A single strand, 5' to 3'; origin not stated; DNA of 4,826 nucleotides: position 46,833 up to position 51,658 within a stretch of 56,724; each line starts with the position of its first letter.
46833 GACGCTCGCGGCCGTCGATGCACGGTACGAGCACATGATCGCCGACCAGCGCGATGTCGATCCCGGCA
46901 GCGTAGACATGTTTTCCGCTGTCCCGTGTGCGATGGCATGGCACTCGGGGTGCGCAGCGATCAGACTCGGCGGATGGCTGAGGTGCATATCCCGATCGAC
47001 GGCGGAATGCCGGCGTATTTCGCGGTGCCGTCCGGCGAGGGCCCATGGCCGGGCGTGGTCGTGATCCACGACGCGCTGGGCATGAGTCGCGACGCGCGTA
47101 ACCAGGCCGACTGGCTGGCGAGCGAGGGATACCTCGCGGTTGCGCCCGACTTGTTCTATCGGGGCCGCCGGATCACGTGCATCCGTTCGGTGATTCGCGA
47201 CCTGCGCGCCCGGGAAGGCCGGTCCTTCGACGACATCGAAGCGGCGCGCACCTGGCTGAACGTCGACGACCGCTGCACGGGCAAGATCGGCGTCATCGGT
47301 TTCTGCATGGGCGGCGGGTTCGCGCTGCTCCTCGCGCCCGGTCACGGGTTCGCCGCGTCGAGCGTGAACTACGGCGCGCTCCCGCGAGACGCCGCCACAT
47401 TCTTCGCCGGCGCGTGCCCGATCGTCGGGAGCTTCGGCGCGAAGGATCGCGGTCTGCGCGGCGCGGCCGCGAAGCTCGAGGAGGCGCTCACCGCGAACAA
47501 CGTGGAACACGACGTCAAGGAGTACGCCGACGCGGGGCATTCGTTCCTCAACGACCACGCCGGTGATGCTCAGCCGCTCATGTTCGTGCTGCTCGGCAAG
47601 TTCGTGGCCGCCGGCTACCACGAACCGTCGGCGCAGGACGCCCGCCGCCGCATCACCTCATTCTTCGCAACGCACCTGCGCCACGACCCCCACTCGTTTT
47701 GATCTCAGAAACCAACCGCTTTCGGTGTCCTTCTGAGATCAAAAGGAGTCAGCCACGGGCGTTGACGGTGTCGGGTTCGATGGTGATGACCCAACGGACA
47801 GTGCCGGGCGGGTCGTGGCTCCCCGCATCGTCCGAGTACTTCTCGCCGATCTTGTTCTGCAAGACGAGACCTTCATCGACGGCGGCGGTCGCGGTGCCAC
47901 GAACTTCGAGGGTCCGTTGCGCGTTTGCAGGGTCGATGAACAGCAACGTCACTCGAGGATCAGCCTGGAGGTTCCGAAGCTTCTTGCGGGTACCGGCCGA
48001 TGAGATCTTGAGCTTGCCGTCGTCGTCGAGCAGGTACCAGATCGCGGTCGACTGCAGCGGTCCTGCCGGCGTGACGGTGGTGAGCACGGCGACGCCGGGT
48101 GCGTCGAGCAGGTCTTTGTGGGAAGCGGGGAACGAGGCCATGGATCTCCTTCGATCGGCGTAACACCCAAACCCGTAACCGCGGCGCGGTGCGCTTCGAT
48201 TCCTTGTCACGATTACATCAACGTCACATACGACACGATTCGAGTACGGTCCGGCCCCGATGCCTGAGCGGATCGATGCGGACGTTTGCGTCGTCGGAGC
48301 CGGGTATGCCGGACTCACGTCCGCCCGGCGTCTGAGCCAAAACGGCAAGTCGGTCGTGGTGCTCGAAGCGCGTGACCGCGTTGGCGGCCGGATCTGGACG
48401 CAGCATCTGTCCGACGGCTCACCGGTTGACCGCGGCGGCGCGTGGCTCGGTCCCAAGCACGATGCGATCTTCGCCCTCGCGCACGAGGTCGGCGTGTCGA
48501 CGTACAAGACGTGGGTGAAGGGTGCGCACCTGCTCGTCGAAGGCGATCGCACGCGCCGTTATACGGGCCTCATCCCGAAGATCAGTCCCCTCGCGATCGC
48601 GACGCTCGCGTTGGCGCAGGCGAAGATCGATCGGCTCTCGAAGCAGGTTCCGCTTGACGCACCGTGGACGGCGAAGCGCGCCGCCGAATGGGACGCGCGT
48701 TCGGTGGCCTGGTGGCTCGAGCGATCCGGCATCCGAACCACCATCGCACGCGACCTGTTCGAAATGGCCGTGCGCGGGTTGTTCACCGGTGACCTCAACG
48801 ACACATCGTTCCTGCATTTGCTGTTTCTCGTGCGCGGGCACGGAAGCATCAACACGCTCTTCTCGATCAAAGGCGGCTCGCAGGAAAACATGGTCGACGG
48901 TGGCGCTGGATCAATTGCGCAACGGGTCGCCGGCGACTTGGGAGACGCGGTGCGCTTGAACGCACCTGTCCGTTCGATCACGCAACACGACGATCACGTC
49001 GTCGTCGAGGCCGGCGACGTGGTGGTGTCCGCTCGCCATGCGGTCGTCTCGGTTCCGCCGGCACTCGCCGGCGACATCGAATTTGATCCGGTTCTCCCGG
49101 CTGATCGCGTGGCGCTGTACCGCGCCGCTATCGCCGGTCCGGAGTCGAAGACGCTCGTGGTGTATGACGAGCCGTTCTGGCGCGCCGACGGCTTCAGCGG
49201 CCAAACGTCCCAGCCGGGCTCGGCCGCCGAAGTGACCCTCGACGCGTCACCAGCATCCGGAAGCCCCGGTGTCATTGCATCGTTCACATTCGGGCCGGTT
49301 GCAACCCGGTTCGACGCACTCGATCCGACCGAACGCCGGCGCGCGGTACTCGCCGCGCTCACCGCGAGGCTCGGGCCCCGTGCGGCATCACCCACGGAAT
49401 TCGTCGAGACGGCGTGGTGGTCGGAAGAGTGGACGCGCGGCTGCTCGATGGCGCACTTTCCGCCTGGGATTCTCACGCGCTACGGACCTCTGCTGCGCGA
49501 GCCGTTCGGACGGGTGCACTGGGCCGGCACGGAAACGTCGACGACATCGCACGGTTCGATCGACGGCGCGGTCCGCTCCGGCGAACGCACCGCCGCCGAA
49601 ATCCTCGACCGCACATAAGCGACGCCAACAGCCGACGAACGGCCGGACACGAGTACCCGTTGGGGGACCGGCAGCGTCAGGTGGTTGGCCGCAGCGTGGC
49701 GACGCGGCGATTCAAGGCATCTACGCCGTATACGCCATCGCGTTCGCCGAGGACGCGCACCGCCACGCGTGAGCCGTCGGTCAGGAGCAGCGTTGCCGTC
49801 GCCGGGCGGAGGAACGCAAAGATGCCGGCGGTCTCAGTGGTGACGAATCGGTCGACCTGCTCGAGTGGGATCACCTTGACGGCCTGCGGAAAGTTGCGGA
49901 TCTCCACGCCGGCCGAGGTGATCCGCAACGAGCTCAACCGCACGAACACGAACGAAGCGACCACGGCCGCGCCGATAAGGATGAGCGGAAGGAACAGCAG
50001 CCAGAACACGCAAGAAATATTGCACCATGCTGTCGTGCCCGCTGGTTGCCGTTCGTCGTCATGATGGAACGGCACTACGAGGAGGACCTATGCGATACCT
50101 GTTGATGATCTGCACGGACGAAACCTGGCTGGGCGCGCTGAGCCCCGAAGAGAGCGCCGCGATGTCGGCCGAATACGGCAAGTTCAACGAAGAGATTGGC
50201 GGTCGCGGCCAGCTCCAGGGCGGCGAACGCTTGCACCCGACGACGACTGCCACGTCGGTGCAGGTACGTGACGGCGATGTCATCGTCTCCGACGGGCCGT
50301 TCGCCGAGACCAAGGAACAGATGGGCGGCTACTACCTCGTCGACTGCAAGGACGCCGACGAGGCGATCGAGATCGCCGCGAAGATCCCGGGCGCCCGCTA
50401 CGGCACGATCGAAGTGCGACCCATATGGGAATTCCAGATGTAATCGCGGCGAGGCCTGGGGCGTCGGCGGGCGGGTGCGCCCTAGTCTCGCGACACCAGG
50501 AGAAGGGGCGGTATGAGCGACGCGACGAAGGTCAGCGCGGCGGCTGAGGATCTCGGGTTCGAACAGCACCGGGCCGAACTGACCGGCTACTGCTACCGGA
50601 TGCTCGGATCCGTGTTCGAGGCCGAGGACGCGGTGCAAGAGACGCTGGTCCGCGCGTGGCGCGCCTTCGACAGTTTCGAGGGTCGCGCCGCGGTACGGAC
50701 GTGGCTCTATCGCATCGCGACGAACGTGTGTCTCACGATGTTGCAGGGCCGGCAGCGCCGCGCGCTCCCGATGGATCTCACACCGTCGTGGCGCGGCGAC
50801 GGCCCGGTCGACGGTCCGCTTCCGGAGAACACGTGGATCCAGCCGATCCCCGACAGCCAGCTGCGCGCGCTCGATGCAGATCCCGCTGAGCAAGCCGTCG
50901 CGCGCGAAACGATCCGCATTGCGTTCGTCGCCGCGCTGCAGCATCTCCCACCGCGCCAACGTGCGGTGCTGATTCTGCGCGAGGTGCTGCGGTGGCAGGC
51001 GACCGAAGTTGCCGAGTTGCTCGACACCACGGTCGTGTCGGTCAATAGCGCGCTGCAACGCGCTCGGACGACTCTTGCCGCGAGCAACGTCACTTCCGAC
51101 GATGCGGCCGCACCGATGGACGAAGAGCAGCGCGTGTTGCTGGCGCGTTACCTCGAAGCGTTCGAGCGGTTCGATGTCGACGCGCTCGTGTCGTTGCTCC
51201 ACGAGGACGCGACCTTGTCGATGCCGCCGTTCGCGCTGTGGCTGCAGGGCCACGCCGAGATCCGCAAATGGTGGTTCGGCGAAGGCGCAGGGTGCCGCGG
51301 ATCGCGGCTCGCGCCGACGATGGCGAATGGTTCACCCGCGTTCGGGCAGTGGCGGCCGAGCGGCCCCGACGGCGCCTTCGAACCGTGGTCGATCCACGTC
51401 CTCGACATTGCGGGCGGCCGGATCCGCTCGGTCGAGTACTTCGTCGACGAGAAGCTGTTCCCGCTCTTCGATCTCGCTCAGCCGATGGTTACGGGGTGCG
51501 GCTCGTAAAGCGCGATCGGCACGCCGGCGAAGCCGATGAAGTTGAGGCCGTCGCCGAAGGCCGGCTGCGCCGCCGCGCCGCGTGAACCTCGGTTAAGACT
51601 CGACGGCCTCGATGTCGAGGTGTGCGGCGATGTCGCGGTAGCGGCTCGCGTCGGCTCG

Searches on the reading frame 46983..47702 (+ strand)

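Call 39: search_protein_families(library=pfam, proteins=[window:46983-47702:+])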
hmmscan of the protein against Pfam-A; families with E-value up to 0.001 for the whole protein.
window:46983-47702:+ (239 aa): 2 families
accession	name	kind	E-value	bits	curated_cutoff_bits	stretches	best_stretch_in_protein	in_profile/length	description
PF01738.24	DLH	-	2e-45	155.5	21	1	9-231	1-216/217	Dienelactone hydrolase family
PF02129.25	Peptidase_S15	-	0.0002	21.6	23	1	16-119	12-114/262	X-Pro dipeptidyl-peptidase (S15 family)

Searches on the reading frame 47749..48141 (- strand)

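Call 39: search_protein_families(library=pfam, proteins=[window:47749-48141:-])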
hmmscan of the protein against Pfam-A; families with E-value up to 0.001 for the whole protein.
window:47749-48141:- (130 aa): 1 family
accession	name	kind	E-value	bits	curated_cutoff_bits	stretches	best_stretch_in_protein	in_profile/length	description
PF01243.27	PNPOx_N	-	1.1e-15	58.5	28.1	1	6-122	3-114/120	Pyridoxamine 5'-phosphate oxidase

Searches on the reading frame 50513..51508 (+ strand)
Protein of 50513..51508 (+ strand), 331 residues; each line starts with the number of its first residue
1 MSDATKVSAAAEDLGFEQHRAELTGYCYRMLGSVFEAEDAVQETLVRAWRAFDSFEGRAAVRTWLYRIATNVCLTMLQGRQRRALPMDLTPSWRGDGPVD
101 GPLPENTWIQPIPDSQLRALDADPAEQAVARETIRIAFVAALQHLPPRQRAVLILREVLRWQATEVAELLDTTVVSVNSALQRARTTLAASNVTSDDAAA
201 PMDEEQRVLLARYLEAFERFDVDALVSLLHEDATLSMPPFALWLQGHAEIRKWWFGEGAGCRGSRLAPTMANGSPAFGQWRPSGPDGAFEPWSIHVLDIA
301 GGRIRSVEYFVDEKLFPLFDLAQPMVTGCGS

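Call 39: search_protein_families(library=pfam, proteins=[window:50513-51508:+])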
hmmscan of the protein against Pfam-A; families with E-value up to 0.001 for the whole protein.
window:50513-51508:+ (331 aa): 6 families
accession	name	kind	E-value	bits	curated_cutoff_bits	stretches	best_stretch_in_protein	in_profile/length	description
PF04542.20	Sigma70_r2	-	1.3e-19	70.2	24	1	16-83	2-71/71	Sigma-70 region 2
PF08281.18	Sigma70_r4_2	-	1.4e-13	50.7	25.7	1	137-188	3-54/54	Sigma-70, region 4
PF12680.13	SnoaL_2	-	6.4e-12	46.4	27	1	211-306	2-101/102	SnoaL-like domain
PF13577.12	SnoaL_4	-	2e-05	25.1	24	0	207-261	10-64/126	SnoaL-like domain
PF22029.2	PhyR_sigma2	-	6.9e-05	23.2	27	1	30-68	15-53/55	Sigma2 domain of PhyR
PF04545.22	Sigma70_r4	-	0.00015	21.7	24.1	1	141-188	1-48/50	Sigma-70, region 4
